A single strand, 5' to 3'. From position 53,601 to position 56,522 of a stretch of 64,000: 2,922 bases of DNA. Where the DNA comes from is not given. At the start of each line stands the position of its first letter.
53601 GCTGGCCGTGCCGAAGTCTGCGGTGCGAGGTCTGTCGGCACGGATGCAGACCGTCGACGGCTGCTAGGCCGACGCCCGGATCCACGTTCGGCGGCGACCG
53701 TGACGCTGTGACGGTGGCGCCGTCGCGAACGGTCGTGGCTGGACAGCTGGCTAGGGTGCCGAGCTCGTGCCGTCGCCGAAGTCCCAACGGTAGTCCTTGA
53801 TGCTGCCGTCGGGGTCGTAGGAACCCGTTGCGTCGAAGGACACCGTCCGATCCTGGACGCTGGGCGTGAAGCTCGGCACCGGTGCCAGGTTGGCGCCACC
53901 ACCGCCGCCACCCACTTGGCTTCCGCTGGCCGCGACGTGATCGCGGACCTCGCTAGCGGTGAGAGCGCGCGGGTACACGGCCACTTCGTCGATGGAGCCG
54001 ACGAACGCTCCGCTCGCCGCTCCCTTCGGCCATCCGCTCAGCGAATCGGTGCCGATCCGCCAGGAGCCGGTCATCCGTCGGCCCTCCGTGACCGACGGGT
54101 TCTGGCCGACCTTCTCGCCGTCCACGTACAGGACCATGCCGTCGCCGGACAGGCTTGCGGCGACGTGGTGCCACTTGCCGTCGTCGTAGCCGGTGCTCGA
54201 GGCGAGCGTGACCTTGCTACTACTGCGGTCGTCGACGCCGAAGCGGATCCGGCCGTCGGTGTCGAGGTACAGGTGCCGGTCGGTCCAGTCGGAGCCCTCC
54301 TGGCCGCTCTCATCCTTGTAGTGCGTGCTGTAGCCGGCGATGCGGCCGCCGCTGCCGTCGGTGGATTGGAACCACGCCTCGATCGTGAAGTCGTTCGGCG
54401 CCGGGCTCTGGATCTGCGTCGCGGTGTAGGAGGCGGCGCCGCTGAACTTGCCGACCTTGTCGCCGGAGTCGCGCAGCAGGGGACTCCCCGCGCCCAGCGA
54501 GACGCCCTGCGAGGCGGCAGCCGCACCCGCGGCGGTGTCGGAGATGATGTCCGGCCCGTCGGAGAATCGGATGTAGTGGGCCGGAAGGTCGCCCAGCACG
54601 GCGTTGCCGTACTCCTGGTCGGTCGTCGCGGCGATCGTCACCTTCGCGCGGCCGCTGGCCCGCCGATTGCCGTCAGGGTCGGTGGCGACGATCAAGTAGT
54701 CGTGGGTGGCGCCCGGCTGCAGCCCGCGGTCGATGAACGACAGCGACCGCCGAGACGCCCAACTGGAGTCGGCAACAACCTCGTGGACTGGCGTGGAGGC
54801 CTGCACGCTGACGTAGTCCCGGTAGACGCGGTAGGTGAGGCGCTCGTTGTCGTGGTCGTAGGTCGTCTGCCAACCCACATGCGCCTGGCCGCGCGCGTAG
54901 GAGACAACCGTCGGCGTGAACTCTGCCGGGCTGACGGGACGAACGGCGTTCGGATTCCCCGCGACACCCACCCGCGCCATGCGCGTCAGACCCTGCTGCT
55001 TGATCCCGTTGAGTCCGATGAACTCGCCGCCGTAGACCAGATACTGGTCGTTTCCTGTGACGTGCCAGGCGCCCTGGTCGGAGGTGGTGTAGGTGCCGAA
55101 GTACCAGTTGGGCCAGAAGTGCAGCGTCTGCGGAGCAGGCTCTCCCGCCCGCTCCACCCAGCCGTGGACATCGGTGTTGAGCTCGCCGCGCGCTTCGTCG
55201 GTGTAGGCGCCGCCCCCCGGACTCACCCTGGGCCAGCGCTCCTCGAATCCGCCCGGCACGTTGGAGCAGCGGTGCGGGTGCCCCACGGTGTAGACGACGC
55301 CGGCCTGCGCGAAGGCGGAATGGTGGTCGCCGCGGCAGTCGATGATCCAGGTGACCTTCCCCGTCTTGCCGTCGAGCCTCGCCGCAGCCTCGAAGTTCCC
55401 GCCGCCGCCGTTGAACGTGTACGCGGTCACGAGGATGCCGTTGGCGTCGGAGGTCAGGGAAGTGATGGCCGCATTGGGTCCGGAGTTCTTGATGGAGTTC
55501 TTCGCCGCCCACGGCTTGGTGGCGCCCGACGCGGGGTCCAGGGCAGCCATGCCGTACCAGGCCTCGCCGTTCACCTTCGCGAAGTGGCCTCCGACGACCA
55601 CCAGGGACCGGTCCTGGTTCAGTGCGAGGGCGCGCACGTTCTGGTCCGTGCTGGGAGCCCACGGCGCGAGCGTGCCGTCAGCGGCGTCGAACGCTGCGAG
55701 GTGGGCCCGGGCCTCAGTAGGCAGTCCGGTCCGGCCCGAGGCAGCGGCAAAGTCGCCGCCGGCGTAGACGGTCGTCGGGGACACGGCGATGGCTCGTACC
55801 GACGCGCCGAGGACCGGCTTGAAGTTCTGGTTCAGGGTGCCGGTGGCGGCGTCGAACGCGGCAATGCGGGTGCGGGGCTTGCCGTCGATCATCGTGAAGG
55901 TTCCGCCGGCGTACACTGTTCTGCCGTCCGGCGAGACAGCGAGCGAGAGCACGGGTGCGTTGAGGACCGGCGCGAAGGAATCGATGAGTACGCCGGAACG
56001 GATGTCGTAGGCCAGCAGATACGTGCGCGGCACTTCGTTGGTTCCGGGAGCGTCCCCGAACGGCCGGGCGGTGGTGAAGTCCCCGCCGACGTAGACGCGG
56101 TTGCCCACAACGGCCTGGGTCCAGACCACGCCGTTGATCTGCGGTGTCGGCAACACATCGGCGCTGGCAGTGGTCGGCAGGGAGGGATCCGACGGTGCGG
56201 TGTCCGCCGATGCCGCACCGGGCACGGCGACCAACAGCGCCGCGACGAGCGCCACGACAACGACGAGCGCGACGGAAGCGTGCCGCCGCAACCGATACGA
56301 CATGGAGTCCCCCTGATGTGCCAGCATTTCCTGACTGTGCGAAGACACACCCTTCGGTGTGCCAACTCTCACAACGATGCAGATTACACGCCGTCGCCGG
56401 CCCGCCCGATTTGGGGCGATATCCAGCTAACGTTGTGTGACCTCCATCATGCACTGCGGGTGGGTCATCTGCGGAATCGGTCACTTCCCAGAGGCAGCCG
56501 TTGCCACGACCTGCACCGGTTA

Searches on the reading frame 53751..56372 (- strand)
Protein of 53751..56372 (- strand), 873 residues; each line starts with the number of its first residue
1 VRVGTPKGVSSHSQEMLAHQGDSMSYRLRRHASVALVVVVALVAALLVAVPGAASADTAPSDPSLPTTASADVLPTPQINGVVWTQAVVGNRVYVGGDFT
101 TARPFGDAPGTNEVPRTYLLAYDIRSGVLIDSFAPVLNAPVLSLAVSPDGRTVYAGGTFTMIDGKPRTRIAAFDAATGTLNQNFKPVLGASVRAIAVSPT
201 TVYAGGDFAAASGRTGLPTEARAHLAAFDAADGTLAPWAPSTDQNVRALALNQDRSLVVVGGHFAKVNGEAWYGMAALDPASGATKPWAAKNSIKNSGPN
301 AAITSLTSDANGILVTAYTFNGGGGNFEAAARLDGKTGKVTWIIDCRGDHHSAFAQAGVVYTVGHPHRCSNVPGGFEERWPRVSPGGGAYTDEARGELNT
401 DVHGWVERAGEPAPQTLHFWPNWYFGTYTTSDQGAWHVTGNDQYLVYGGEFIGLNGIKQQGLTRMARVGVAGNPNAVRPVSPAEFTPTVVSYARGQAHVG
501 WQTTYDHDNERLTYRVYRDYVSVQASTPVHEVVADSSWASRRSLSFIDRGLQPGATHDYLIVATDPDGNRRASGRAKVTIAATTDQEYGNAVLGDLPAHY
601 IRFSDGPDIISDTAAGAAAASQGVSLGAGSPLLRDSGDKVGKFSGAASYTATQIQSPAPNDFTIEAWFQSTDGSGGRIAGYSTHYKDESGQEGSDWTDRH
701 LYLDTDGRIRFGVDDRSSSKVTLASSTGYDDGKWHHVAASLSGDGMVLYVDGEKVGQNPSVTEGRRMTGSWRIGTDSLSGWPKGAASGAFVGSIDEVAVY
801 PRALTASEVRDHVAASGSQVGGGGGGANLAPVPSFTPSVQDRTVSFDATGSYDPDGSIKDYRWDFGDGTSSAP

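Call 77: search_protein_families(library=pfam, proteins=[window:53751-56372:-], max_evalue=0.001)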
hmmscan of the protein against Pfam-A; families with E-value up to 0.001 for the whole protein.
window:53751-56372:- (873 aa): 6 families
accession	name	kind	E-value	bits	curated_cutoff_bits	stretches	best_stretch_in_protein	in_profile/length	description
PF13385.13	Laminin_G_3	-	3.1e-26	92.8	27.6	1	648-809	5-150/151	Concanavalin A-like lectin/glucanases superfamily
PF02210.31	Laminin_G_2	-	2.3e-08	35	22.9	1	701-798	23-122/126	Laminin G domain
PF18911.6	PKD_4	-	3.9e-08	33.7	27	1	830-871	3-47/85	PKD domain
PF00054.30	Laminin_G_1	-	1.1e-06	29.3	24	1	705-769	27-93/131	Laminin G domain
PF12768.13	Rax2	-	3e-06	27.2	28.8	0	119-212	1-97/254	Rax2 C-terminal beta propeller domain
PF00801.26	PKD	-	4.6e-06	27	23.5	1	836-870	9-41/80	PKD domain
